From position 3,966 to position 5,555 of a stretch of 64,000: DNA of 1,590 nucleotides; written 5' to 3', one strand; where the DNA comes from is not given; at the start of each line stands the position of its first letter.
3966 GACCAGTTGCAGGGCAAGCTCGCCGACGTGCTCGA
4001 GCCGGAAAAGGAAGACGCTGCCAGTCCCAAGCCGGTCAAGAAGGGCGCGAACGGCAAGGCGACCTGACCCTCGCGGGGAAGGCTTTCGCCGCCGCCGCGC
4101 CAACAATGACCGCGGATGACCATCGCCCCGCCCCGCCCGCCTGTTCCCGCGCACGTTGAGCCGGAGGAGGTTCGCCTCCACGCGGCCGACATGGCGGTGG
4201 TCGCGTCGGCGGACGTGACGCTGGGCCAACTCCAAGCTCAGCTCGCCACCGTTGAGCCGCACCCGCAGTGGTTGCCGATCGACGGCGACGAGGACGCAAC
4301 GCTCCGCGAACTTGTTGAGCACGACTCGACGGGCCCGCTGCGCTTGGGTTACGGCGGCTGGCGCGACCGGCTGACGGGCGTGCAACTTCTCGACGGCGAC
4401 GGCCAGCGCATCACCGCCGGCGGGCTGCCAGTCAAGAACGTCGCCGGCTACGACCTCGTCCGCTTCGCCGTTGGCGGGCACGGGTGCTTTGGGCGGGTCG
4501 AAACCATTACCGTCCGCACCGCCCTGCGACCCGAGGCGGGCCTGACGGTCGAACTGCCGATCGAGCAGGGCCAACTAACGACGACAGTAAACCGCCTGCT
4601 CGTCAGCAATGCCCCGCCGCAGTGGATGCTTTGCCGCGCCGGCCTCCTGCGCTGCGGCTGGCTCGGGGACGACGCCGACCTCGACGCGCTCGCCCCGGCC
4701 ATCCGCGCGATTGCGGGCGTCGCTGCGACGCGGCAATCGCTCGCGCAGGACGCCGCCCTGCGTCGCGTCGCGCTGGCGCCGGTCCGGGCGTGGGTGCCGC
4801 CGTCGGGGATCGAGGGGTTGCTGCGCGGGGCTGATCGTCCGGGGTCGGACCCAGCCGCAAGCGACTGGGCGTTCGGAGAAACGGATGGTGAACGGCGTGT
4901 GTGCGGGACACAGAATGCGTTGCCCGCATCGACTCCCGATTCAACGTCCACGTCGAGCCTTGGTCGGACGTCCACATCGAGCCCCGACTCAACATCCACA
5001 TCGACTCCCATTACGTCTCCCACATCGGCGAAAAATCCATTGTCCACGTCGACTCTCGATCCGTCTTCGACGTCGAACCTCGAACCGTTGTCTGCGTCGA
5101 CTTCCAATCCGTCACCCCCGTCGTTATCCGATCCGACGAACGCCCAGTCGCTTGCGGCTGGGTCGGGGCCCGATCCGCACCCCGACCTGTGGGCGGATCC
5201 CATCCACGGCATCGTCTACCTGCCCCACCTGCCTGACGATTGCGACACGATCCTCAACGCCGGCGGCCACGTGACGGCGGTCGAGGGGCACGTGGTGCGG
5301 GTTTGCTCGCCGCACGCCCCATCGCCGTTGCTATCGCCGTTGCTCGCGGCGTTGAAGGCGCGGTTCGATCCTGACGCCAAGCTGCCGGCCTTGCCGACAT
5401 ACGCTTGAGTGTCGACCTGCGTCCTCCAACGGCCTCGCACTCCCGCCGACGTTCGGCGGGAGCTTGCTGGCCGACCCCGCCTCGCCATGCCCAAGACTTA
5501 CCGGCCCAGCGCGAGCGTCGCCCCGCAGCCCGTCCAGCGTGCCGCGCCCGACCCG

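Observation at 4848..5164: IR-flanked, tandem-repeat-filled, lower-GC ~317-bp insertion kept in-frame inside a glcE-like gene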

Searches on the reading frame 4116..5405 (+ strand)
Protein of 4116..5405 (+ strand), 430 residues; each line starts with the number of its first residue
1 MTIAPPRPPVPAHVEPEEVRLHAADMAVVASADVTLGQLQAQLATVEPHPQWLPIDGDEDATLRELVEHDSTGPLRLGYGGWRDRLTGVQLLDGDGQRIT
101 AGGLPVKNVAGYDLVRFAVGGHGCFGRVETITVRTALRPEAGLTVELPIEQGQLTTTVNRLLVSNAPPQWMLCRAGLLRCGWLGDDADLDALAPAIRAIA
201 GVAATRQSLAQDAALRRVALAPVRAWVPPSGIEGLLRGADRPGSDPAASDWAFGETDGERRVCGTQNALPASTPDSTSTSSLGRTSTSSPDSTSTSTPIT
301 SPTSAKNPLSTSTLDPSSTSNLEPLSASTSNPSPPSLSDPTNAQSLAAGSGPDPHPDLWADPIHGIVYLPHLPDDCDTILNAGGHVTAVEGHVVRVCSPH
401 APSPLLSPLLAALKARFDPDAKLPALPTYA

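Call 9: search_protein_families(library=pfam, proteins=[window:4116-5405:+], max_evalue=0.01)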
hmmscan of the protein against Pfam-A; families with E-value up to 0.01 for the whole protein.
window:4116-5405:+ (430 aa): 1 family
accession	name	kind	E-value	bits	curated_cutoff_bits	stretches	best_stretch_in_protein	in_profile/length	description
PF01565.28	FAD_binding_4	-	0.0057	16.8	26.4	0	21-101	59-138/139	FAD binding domain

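Call 10: search_protein_families(library=ncbifam, proteins=[window:4116-5405:+], max_evalue=0.01)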
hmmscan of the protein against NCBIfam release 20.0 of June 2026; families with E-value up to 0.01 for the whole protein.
window:4116-5405:+ (430 aa): 2 families
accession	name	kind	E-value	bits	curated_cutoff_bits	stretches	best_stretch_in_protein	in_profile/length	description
NF008439.0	PRK11282.1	equivalog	3.3e-21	75.5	284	1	22-165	57-200/358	glycolate oxidase subunit GlcE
TIGR00387.1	glcD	equivalog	1e-07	31.1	567.9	1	60-142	95-177/413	glycolate oxidase subunit GlcD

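Call 11: find_homologous_proteins(query=window:4116-5405:+, max_evalue=0.001)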
Query window:4116-5405:+ (430 aa): 473 proteins with E <= 0.001 among 8000 candidates; the best 120 are listed.
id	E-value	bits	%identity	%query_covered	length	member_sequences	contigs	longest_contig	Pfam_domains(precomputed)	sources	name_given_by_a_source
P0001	2.6e-282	954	100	100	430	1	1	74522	-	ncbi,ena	-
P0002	1.7e-116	408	76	51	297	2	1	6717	-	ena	-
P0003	4.4e-71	258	52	59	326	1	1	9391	-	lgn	-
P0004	8.9e-67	244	51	58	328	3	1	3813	PF01565.29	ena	-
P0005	4.4e-63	232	47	57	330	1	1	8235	-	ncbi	ncbi:MAG: hypothetical protein AAF561_06315 [Planctomycetota bacterium]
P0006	5.3e-63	232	55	49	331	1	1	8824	-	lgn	-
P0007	2.4e-62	230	57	48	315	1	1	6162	PF01565.29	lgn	-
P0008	2.6e-62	229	54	52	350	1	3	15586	-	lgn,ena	-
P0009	1.8e-61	227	51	56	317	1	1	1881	PF01565.29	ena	-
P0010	5.9e-60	222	52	50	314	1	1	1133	-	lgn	-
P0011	1.2e-59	221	53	54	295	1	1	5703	-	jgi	jgi:glycolate oxidase FAD binding subunit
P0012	2.2e-59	220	48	54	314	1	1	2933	-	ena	-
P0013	5.5e-59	218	55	44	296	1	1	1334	-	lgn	-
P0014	5.9e-59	218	55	44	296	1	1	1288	-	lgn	-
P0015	7.6e-59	218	49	59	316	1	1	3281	-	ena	-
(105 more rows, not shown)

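Call 14: find_encoding_contigs(protein=P0002, flank=3000, max_places=3)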
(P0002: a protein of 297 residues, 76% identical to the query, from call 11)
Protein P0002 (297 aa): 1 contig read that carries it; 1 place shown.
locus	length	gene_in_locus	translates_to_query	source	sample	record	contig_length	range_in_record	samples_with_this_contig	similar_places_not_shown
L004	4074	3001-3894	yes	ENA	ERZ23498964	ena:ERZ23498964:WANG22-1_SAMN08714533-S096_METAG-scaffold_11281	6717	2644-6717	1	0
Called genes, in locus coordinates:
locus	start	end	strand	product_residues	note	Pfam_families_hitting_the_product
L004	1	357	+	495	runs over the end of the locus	PF06283:ThuA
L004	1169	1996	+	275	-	-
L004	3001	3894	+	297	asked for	-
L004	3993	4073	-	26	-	?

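Call 15: find_encoding_contigs(protein=P0001, flank=10000, max_places=3)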
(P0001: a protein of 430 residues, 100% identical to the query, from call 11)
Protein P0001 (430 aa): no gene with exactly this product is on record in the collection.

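Call 22: list_cluster_members(proteins=[P0001, P0002])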
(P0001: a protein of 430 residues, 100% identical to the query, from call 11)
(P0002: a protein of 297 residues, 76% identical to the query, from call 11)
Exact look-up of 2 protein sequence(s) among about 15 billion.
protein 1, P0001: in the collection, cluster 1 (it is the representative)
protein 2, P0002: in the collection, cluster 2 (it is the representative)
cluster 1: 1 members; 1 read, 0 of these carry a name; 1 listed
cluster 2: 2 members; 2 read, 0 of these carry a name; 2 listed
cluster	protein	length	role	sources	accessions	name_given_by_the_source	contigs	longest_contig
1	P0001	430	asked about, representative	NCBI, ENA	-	-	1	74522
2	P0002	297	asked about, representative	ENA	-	-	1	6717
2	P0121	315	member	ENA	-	-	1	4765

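Call 44: predict_structure(alignment_id=A3)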
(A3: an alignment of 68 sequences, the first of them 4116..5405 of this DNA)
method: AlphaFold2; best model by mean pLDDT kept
length: 430 residues; sequences in the alignment: 68
mean_pLDDT: 78.4   pTM: 0.73
mean pLDDT of the five models: 78.4, 77.5, 75.9, 75.8, 75.7
residues with pLDDT >= 90: 265; 70-90: 38; 50-70: 21; < 50: 106
segments of 3 or more residues with pLDDT < 50: 248-350
pLDDT, mean of each block of 10 residues (from residue 1): 85 97 97 98 98 96 96 95 94 95 71 85 96 97 98 97 98 97 98 98 98 95 95 88 51 39 33 34 33 33 34 34 35 38 40 71 96 90 93 87 83 96 91
secondary structure, 60 per line:
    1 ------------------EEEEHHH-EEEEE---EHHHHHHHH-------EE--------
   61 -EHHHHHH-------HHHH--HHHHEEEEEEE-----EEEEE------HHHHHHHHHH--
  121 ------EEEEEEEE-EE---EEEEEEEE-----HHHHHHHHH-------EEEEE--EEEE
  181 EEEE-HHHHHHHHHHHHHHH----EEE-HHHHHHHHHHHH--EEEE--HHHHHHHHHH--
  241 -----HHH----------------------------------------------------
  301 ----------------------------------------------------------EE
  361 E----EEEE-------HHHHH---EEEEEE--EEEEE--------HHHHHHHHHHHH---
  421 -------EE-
elements in order: E19-22 E27-31 H36-43 H63-68 H76-79 H82-85 E86-92 E98-102 H109-118 E127-134 E141-148 H154-162 E170-174 E177-184 H186-200 E205-207 H209-220 E223-226 H229-238 E359-361 E366-369 H377-381 E385-390 E393-397 H406-417

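Call 50: fold_search(model_id=the predicted structure, library=pdb)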
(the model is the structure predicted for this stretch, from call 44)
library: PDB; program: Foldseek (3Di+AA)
matches with E <= 10: 738; with E <= 0.001: 299
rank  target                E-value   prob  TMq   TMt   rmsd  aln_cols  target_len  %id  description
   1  9qit_B                5.4e-13  1.00  0.42  0.40   4.4       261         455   20  Crystal structure of a D-lactate dehydrogenase in complex with D-lactate from Porcellio dilatatus (released 2025-12-03)
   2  8jds                  1.0e-12  1.00  0.42  0.40   5.3       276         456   21  Crystal structure of mLDHD in complex with Pyruvate (released 2023-10-18)
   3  9qit_H                1.1e-12  1.00  0.41  0.40   4.5       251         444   19  Crystal structure of a D-lactate dehydrogenase in complex with D-lactate from Porcellio dilatatus (released 2025-12-03)
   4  8jdy                  1.3e-12  1.00  0.42  0.40   5.0       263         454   22  Crystal structure of mLDHD in complex with 2-ketoisocaproic acid (released 2023-10-18)
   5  8jde                  1.4e-12  1.00  0.42  0.40   5.0       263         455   22  Crystal structure of mLDHD in complex with D-lactate (released 2023-10-18)
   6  8jdx                  2.1e-12  1.00  0.42  0.39   5.0       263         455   22  Crystal structure of mLDHD in complex with 2-ketoisovaleric acid (released 2023-10-18)
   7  8jdu                  2.7e-12  1.00  0.42  0.39   5.0       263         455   22  Crystal structure of mLDHD in complex with 2-ketovaleric acid (released 2023-10-18)
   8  8jdv                  2.9e-12  1.00  0.41  0.39   5.2       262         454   22  Crystal structure of mLDHD in complex with 2-ketohexanoic acid (released 2023-10-18)
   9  8jdb                  3.3e-12  1.00  0.41  0.39   5.0       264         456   22  Crystal structure of H405A mLDHD in complex with D-2-hydroxyoctanoic acid (released 2023-10-18)
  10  8jdp                  3.7e-12  1.00  0.41  0.39   5.0       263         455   22  Crystal structure of H405A mLDHD in complex with D-2-hydroxyisovaleric acid (released 2023-10-18)
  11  9qit_A                3.7e-12  1.00  0.39  0.37   5.2       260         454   18  Crystal structure of a D-lactate dehydrogenase in complex with D-lactate from Porcellio dilatatus (released 2025-12-03)
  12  9qgz_F                4.1e-12  1.00  0.42  0.41   4.3       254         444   21  Crystal structure of a D-lactate dehydrogenase from Porcellio dilatatus (released 2025-12-03)
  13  9qit_E                5.0e-12  1.00  0.40  0.39   5.0       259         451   20  Crystal structure of a D-lactate dehydrogenase in complex with D-lactate from Porcellio dilatatus (released 2025-12-03)
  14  8jdt                  6.7e-12  1.00  0.42  0.40   5.0       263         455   22  Crystal structure of mLDHD in complex with 2-ketobutanoic acid (released 2023-10-18)
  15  9qit_D                1.6e-11  1.00  0.42  0.40   4.6       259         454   20  Crystal structure of a D-lactate dehydrogenase in complex with D-lactate from Porcellio dilatatus (released 2025-12-03)
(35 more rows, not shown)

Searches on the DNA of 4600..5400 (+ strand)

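Call 28: search_rna_families(source=window, start=4600, end=5400, threshold=evalue, max_evalue=10)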
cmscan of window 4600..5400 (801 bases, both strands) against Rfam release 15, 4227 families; matches with E-value up to 10: 2.
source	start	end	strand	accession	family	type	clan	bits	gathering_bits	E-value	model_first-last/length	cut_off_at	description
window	5250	5291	+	RF01336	CRISPR-DR23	Gene; CRISPR;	-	17.5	45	2.2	1-36/36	no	CRISPR RNA direct repeat element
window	5144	5161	+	RF03131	L25-Gammaproteobacteria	Cis-reg; leader;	-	16.7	34.1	1.5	1-26/26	no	L25-Gammaproteobacteria ribosomal protein leader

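Call 30: search_dna_similar(query=window:4830-5180:+, collection=plasmids, mode=distant, max_evalue=0.01, max_rows=15)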
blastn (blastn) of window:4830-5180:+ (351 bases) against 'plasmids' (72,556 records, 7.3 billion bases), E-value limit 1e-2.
No match.

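Call 31: search_dna_similar(query=window:4830-5180:+, collection=phages, mode=distant, max_evalue=0.01, max_rows=15)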
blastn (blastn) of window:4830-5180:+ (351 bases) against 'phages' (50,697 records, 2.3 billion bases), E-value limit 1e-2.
No match.
